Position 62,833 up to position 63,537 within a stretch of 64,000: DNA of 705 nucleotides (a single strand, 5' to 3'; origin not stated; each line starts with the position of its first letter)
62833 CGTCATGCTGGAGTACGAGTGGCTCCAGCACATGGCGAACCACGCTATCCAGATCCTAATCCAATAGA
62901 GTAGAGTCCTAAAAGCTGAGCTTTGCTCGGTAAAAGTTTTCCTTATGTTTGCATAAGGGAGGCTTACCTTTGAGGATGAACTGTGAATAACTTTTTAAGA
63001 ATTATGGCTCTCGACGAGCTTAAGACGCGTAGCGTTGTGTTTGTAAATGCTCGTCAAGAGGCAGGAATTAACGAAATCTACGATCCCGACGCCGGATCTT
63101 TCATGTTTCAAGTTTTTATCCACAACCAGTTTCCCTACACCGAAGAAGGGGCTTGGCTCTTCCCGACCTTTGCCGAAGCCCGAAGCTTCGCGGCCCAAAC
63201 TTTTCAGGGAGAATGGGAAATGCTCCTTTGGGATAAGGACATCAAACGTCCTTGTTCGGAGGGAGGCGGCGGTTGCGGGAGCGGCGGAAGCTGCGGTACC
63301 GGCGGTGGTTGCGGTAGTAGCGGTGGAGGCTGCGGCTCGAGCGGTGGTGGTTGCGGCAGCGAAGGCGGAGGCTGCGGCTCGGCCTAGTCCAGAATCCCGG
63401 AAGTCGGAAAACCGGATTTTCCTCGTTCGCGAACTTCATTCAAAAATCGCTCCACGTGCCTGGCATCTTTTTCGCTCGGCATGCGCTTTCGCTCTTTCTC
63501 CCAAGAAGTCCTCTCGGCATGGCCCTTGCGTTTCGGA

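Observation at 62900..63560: AT-rich islet with an ORF ending in a (GGGCGS)n Cys/Gly/Ser repeat: possible RiPP/LAP-type precursor or metal-binding peptide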

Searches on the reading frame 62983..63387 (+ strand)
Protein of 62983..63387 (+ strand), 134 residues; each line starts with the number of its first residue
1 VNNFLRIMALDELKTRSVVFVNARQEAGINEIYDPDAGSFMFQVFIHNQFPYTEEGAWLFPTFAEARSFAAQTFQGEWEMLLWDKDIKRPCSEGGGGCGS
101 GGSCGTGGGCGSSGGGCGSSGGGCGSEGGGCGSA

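Call 8: search_protein_families(library=pfam, proteins=[window:62983-63387:+], max_evalue=1)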
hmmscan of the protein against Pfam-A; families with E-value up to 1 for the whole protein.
window:62983-63387:+ (134 aa): 0 families

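Call 9: search_protein_families(library=ncbifam, proteins=[window:62983-63387:+], max_evalue=1)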
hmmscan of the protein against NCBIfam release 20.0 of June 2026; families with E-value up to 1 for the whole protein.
window:62983-63387:+ (134 aa): 1 family
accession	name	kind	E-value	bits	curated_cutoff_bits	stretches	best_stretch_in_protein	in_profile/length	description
TIGR03601.1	B_an_ocin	subfamily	0.43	11.2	35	0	71-133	13-79/88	heterocycloanthracin/sonorensin family bacteriocin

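Call 10: find_encoding_contigs(protein=window:62983-63387:+, flank=10000, max_places=6)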
Protein window:62983-63387:+ (134 aa): no gene with exactly this product is on record in the collection.

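Call 11: find_homologous_proteins(query=window:62983-63387:+, max_evalue=0.01)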
Query window:62983-63387:+ (134 aa): 16 proteins with E <= 0.01 among 8000 candidates.
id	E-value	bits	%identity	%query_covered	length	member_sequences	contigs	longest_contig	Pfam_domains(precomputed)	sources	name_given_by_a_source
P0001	1.3e-79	283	100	95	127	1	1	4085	-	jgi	-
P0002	2.6e-42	162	62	90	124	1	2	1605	-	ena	-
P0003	9.6e-41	157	58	88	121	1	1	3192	-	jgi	jgi:hypothetical protein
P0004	2.0e-40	156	58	72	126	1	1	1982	-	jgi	jgi:hypothetical protein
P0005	1.3e-39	153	55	68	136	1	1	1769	-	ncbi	-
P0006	6.6e-39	151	55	94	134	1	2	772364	-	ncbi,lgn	-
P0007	2.0e-37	146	54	68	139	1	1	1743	-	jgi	jgi:hypothetical protein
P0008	8.1e-36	141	48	89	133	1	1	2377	-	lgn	-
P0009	1.3e-35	140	51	70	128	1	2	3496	-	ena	-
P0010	7.0e-35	138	57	91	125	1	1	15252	-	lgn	-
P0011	1.4e-31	127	53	91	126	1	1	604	-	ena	-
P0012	9.1e-31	125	54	76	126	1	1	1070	-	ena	-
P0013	4.5e-30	122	47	94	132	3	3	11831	-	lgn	-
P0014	9.3e-4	37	-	-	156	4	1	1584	-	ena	-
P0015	7.0e-3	34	-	-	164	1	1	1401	PF02579.23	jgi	jgi:hypothetical protein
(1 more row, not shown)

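Call 13: find_encoding_contigs(protein=P0001, flank=10000, max_places=4)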
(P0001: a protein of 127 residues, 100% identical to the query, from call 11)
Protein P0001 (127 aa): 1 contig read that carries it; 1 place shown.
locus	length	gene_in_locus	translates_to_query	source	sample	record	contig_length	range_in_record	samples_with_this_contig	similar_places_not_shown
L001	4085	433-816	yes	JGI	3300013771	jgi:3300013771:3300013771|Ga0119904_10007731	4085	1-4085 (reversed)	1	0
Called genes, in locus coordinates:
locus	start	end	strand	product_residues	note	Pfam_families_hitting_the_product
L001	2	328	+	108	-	?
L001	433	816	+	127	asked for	-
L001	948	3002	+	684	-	-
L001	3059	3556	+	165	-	-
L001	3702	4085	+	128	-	?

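Call 14: find_encoding_contigs(protein=P0006, flank=10000, max_places=4)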
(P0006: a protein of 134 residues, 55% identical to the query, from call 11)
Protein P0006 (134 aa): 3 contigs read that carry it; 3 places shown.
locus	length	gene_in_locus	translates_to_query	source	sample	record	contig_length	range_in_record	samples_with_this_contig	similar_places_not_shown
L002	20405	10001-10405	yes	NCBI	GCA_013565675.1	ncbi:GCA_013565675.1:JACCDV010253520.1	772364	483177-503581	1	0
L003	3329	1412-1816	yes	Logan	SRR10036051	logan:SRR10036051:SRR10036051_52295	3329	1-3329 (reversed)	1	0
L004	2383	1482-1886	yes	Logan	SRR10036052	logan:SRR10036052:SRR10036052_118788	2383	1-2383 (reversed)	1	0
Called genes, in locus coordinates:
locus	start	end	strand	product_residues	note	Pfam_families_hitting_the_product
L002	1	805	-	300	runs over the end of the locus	-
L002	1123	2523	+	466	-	PF00206:Lyase_1, PF10415:FumaraseC_C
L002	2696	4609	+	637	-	PF00515:TPR_1 (faint), PF13181:TPR_8 (faint), PF13428:TPR_14 (faint), PF17874:TPR_MalT (faint), PF13174:TPR_6 (faint), PF07719:TPR_2 (faint), PF13424:TPR_12, PF00486:Trans_reg_C, +2 more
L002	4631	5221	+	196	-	-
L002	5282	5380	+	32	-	-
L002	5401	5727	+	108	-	-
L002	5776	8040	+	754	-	PF08298:AAA_PrkA, PF06798:PrkA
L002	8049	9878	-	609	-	PF13091:PLDc_2 (weak)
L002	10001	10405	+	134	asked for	-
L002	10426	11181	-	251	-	-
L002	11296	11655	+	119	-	-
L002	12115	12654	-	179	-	PF22769:DCD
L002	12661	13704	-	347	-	PF06325:PrmA, PF05175:MTS (weak), PF10294:Methyltransf_16 (weak)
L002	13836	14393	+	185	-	-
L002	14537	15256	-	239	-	PF01797:Y1_Tnp (faint)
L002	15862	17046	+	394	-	PF00112:Peptidase_C1 (faint)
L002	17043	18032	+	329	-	PF00152:tRNA-synt_2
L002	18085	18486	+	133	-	-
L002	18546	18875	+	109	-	PF00216:Bac_DNA_binding, PF18291:HU-HIG (weak)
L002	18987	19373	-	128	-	PF02201:SWIB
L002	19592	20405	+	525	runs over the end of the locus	PF00133:tRNA-synt_1, PF01406:tRNA-synt_1e (weak), PF09334:tRNA-synt_1g, PF08264:Anticodon_1 (faint), PF00133:tRNA-synt_1, PF19303:Anticodon_3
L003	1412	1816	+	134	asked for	-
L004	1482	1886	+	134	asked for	-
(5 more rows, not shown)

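Call 15: find_encoding_contigs(protein=P0010, flank=10000, max_places=4)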
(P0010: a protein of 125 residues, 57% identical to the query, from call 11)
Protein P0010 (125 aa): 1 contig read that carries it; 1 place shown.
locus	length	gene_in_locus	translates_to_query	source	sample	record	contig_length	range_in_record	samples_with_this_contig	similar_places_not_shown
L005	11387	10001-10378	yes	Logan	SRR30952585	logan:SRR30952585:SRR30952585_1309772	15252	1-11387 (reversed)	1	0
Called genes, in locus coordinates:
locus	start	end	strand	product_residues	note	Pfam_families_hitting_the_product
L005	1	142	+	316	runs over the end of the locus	-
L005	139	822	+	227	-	-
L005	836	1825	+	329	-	-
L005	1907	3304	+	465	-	PF00206:Lyase_1, PF10415:FumaraseC_C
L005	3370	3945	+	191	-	PF00578:AhpC-TSA, PF08534:Redoxin, PF13098:Thioredoxin_2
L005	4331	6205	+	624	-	PF13176:TPR_7 (faint), PF13374:TPR_10 (faint), PF17874:TPR_MalT (weak), PF17874:TPR_MalT, PF00515:TPR_1, PF07719:TPR_2 (weak), PF13424:TPR_12, PF00486:Trans_reg_C, +6 more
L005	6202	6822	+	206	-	-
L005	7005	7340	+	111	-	PF01084:Ribosomal_S18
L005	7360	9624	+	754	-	PF08298:AAA_PrkA, PF06798:PrkA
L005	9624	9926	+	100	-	-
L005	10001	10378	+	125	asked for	-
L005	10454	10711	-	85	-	-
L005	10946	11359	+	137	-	-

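Call 16: find_encoding_contigs(protein=P0013, flank=10000, max_places=4)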
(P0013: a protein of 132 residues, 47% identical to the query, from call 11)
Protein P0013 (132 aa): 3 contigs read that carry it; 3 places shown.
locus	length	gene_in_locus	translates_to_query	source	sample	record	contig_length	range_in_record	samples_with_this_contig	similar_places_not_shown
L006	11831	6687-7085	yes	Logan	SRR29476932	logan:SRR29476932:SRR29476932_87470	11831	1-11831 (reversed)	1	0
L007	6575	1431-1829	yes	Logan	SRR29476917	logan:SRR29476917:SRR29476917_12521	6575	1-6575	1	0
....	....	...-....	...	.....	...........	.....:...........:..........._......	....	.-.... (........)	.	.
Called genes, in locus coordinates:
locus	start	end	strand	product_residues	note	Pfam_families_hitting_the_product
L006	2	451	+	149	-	?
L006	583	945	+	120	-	-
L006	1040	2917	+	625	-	PF25064:ARM_TT21_5th (faint), PF28559:TPR_SusR (faint), PF00515:TPR_1 (faint), PF07719:TPR_2 (faint), PF13424:TPR_12 (weak), PF17874:TPR_MalT, PF13424:TPR_12 (weak), PF00486:Trans_reg_C, +7 more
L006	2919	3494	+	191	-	-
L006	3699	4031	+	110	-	PF01084:Ribosomal_S18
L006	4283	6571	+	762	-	PF08298:AAA_PrkA, PF06798:PrkA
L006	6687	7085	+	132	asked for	-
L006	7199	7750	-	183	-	PF22769:DCD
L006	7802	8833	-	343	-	PF06325:PrmA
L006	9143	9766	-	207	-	-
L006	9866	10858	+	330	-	PF00152:tRNA-synt_2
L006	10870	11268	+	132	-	-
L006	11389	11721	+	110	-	PF00216:Bac_DNA_binding, PF18291:HU-HIG (weak)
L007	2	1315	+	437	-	?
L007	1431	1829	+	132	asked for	-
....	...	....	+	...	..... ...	-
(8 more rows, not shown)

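Call 19: search_protein_families(library=pfam, proteins=[L001:948-3002:+, L001:3059-3556:+, L001:3702-4085:+, L002:10426-11181:-, L002:11296-11655:+, L002:8049-9878:-, L005:9624-9926:+, L005:10946-11359:+, L005:10454-10711:-], max_evalue=0.01)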
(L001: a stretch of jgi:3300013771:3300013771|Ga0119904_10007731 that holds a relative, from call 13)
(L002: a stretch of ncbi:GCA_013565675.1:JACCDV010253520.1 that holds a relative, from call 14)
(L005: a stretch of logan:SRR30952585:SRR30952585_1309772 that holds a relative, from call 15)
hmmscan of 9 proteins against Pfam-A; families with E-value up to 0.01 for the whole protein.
L001:948-3002:+ (684 aa): 1 family
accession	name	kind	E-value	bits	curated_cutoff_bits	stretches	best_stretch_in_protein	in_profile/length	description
PF21996.1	HisZ-like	-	0.007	16.6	27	0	226-251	9-34/52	Histidyl-tRNA synthetase HisZ, C-terminal domain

L001:3059-3556:+ (165 aa): 0 families

L001:3702-4085:+ (128 aa): 0 families

L002:10426-11181:- (251 aa): 0 families

L002:11296-11655:+ (119 aa): 0 families

L002:8049-9878:- (609 aa): 1 family
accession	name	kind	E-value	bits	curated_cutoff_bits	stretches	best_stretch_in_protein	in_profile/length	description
PF13091.12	PLDc_2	-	3.5e-10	40.3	27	1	98-211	15-102/132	PLD-like domain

L005:9624-9926:+ (100 aa): 0 families

L005:10946-11359:+ (137 aa): 1 family
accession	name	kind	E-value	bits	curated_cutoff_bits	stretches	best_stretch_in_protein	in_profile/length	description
PF05628.17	Borrelia_P13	-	0.0041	17.5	25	1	30-73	12-55/138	Borrelia membrane protein P13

L005:10454-10711:- (85 aa): 0 families

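Call 32: predict_structure(alignment_id=A1)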
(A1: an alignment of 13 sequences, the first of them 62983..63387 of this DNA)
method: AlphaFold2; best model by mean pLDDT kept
length: 134 residues; sequences in the alignment: 13
mean_pLDDT: 74.4   pTM: 0.58
mean pLDDT of the five models: 74.4, 73.2, 73.1, 72.9, 72.2
residues with pLDDT >= 90: 71; 70-90: 11; 50-70: 13; < 50: 39
segments of 3 or more residues with pLDDT < 50: 95-99, 101-134
pLDDT, mean of each block of 10 residues (from residue 1): 88 90 95 94 96 96 97 94 66 50 39 39 38 41
secondary structure, 60 per line:
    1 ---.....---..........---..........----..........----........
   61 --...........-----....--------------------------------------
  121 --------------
elements in order: H4-8 H12-17 E18-21 E25-34 E39-48 E53-60 H63-73 E79-82

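Call 55: fold_search(model_id=the predicted structure, library=pdb)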
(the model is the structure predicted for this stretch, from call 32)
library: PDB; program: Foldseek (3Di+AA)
matches with E <= 10: 686; with E <= 0.001: 0
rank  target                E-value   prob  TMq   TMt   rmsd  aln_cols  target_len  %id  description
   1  9gbv_B                9.1e-02  0.35  0.18  0.04  19.3        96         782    6  E.coli gyrase holocomplex with chirally wrapped 217 bp DNA fragment (released 2024-08-21)
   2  8qqs_D                9.7e-02  0.35  0.18  0.04  18.6        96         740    6  E. coli DNA gyrase bound to a linear part of a DNA minicircle (released 2024-04-10)
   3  9evs_Z                1.1e-01  0.72  0.28  0.40   8.7        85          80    9  Structure of the flowering plant mitoribosome with P-site tRNA (released 2025-09-03)
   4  9evt_Z                1.1e-01  0.72  0.27  0.40   8.8        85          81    9  Structure of the small subunit of the flowering plant mitoribosome with the maturation factor RsgA (released 2026-03-18)
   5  8qqs_B                1.2e-01  0.33  0.18  0.04  18.7        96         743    6  E. coli DNA gyrase bound to a linear part of a DNA minicircle (released 2024-04-10)
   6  8a22_Bz               1.6e-01  0.63  0.30  0.33   8.0        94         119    8  Structure of the mitochondrial ribosome from Polytomella magna (released 2022-11-16)
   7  8qqu_D                1.6e-01  0.28  0.18  0.04  18.6        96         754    6  Asymetric subunit of E. coli DNA gyrase bound to a linear part of a DNA minicircle (released 2024-04-10)
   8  8qqi_B                2.2e-01  0.20  0.18  0.07  18.2        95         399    7  E.coli DNA gyrase in complex with 217 bp substrate DNA and LEI-800 (released 2024-06-19)
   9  8qdx_D                2.3e-01  0.23  0.18  0.04  18.7        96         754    6  E. coli DNA gyrase bound to a DNA crossover (released 2024-04-10)
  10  9ggq_B                2.3e-01  0.21  0.19  0.04  18.9       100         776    6  E.coli gyrase holocomplex with cleaved chirally wrapped 217 bp DNA fragment and moxifloxacin (released 2024-09-11)
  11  1l3a_C                2.8e-01  0.41  0.24  0.19   6.6        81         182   15  Structure of the plant transcriptional regulator PBF-2 (released 2002-06-26)
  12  6x05_A                3.2e-01  0.63  0.27  0.10  10.6        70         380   10  Nup133 (aa55-481) from S. cerevisiae bound by VHH-SAN4 (released 2020-12-09)
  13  4koo_A                3.2e-01  0.35  0.25  0.20   6.8        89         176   12  Crystal Structure of WHY1 from Arabidopsis thaliana (released 2013-11-13)
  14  3r9y                  3.4e-01  0.38  0.25  0.22   6.9        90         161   14  Crystal Structure of StWhy2 K67A (form I) (released 2011-09-28)
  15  3r9z                  3.8e-01  0.38  0.26  0.23   6.8        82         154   16  Crystal Structure of StWhy2 K67A (form II) (released 2011-09-28)
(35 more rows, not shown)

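Call 56: find_encoding_contigs(protein=P0014, flank=10000, max_places=4)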
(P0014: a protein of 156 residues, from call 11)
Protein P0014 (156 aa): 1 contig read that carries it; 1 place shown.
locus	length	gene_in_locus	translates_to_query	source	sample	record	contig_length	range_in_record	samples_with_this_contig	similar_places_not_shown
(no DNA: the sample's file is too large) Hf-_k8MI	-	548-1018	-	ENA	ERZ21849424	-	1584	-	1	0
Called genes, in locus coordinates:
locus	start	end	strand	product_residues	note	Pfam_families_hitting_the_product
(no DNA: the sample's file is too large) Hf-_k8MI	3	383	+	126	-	?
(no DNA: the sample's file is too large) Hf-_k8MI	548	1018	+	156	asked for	-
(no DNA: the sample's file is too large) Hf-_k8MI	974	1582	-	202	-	?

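Call 68: search_protein_families(library=ncbifam, proteins=[L001:948-3002:+], max_evalue=0.001)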
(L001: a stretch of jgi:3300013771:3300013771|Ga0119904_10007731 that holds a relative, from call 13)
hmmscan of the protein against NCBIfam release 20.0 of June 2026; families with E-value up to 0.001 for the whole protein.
L001:948-3002:+ (684 aa): 0 families

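Call 81: predict_structure(alignment_id=A5)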
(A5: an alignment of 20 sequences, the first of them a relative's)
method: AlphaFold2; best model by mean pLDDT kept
length: 125 residues; sequences in the alignment: 20
mean_pLDDT: 78.8   pTM: 0.62
mean pLDDT of the five models: 78.8, 78.4, 78.2, 77.5, 76.4
residues with pLDDT >= 90: 70; 70-90: 13; 50-70: 29; < 50: 13
segments of 3 or more residues with pLDDT < 50: 110-112, 116-118, 120-125
pLDDT, mean of each block of 10 residues (from residue 1): 88 91 94 94 92 92 96 94 69 53 50 49 42
secondary structure, 60 per line:
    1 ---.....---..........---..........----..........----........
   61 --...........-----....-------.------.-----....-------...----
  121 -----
elements in order: H4-8 H12-17 E18-21 E25-34 E39-48 E53-60 H63-73 E79-82 H103-106
